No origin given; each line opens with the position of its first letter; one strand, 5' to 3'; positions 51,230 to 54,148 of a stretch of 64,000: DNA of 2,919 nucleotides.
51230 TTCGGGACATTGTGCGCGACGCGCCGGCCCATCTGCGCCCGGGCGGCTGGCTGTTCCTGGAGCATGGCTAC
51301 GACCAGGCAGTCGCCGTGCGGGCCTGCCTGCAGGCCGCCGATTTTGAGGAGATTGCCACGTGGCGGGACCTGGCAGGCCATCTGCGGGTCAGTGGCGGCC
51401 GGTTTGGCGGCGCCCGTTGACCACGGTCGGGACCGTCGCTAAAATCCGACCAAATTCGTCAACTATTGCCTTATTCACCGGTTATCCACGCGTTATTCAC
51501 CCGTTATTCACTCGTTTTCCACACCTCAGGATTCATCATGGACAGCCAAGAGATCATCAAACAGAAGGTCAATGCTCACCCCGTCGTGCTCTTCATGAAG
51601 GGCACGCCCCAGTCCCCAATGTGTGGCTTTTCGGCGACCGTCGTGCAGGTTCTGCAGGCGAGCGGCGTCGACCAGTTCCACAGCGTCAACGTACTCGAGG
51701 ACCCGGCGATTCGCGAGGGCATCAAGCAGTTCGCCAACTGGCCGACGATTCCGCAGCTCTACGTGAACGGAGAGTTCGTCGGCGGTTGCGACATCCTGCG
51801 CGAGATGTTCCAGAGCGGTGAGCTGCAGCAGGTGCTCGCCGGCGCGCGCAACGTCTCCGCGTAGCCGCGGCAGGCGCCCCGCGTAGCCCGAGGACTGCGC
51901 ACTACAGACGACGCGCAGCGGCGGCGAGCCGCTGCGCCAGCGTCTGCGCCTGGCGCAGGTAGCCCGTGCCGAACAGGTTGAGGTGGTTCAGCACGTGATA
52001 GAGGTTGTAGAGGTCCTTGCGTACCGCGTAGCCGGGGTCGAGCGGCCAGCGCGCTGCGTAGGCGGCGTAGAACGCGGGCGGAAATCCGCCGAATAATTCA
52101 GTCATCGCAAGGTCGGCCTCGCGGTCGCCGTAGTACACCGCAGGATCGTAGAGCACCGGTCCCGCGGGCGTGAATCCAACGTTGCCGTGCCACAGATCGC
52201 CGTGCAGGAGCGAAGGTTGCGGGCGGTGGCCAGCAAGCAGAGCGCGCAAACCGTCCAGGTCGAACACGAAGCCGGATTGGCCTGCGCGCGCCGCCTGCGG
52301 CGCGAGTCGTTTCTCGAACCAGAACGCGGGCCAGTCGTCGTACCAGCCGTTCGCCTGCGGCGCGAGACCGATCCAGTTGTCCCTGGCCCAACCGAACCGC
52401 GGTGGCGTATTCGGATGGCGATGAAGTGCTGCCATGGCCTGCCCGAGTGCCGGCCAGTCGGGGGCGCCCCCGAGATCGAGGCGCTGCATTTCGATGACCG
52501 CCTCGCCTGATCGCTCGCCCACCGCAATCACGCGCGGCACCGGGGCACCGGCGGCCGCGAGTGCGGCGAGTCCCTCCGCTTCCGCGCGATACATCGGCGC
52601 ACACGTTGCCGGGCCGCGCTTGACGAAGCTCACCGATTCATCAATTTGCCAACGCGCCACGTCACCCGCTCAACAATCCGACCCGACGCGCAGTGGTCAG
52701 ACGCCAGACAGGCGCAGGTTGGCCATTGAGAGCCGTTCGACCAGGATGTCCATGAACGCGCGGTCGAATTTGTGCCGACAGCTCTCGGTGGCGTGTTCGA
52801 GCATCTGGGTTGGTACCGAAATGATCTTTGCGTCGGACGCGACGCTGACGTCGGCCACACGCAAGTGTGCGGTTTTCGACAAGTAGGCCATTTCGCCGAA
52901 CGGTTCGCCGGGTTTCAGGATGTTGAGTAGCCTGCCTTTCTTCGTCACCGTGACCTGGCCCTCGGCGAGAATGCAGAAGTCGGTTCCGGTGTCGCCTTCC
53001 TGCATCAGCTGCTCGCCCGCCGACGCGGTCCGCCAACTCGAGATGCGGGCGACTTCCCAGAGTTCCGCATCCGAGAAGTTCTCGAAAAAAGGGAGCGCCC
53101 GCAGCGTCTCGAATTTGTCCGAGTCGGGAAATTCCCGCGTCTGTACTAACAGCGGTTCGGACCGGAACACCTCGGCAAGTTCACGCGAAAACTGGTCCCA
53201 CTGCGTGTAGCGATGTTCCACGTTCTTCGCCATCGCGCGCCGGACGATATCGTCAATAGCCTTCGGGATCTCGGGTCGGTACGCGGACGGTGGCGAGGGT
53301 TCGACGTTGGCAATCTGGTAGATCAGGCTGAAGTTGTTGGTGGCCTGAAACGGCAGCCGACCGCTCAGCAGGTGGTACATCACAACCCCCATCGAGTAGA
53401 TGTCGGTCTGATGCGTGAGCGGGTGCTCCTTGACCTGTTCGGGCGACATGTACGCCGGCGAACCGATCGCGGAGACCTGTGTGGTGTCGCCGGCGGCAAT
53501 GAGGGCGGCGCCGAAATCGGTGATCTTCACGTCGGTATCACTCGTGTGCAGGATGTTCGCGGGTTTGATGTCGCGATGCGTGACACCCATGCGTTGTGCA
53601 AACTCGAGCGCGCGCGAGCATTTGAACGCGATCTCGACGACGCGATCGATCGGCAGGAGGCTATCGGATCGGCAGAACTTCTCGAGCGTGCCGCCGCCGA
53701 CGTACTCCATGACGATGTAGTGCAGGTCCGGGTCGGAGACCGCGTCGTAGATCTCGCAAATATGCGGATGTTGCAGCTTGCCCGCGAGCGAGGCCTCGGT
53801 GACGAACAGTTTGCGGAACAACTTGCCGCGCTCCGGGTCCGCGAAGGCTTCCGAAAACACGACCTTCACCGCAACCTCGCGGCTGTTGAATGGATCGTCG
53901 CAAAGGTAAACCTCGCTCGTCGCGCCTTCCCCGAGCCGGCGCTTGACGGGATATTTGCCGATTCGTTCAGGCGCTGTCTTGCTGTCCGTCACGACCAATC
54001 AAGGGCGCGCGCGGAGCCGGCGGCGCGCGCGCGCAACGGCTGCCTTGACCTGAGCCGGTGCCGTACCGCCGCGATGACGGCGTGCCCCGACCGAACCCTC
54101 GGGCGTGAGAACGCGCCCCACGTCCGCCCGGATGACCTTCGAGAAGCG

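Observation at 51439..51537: Five head-to-tail DnaA-box-like 9-mers at exact 11-bp phasing in the 117-bp prmC-grxD gap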

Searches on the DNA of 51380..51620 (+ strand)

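Call 62: search_rna_families(source=window, start=51380, end=51620, threshold=evalue, max_evalue=1)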
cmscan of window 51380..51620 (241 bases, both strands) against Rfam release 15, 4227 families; matches with E-value up to 1: 0.
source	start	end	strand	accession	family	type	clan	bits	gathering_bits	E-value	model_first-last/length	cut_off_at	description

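Call 63: search_dna_similar(query=window:51410-51545:+, collection=plasmids, mode=distant, max_evalue=0.01, max_rows=10)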
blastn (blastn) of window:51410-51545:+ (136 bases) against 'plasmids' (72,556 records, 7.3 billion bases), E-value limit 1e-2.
Records with a match: 1; places in all: 15; records where one place covers at least 80% of the query: 0.
Best place of each record, by identity: 80-90% 1.
By first word of the organism name: Buchnera 1.
By predicted mobility (MOB-suite, as given by PLSDB): non-mobilizable 1.
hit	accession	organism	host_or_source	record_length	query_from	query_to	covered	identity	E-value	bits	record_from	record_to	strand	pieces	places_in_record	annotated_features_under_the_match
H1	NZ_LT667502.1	Buchnera aphidicola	Cinara fornacula,whole body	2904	62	113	38%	82.7%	6e-5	55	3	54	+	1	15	none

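Call 64: search_dna_similar(query=window:51410-51545:+, collection=phages, mode=distant, max_evalue=0.01, max_rows=10)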
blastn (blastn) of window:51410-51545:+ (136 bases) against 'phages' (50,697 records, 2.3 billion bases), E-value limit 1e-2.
No match.

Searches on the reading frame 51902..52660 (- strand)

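Call 46: search_protein_families(library=pfam, proteins=[window:51902-52660:-], max_evalue=0.00001)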
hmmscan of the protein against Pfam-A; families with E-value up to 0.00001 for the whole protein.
window:51902-52660:- (252 aa): 2 families
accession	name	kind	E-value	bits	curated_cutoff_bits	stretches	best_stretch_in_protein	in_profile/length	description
PF03881.20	Fructosamin_kin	-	7.6e-79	265.4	22.4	1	8-245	40-285/288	Fructosamine kinase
PF01636.29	APH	-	5.7e-15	56.2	23.2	1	14-214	26-236/239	Phosphotransferase enzyme family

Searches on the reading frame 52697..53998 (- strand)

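Call 46: search_protein_families(library=pfam, proteins=[window:52697-53998:-], max_evalue=0.00001)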
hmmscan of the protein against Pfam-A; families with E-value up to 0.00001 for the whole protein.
window:52697-53998:- (433 aa): 3 families
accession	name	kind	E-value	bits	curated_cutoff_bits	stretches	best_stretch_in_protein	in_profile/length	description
PF00069.31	Pkinase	-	4.1e-52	177.6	31.7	1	17-265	2-253/263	Protein kinase domain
PF07714.23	PK_Tyr_Ser-Thr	-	1.1e-36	127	23.1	1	19-265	4-250/258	Protein tyrosine and serine/threonine kinase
PF00027.35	cNMP_binding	-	7.1e-13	48.8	27.5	1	323-402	2-84/89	Cyclic nucleotide-binding domain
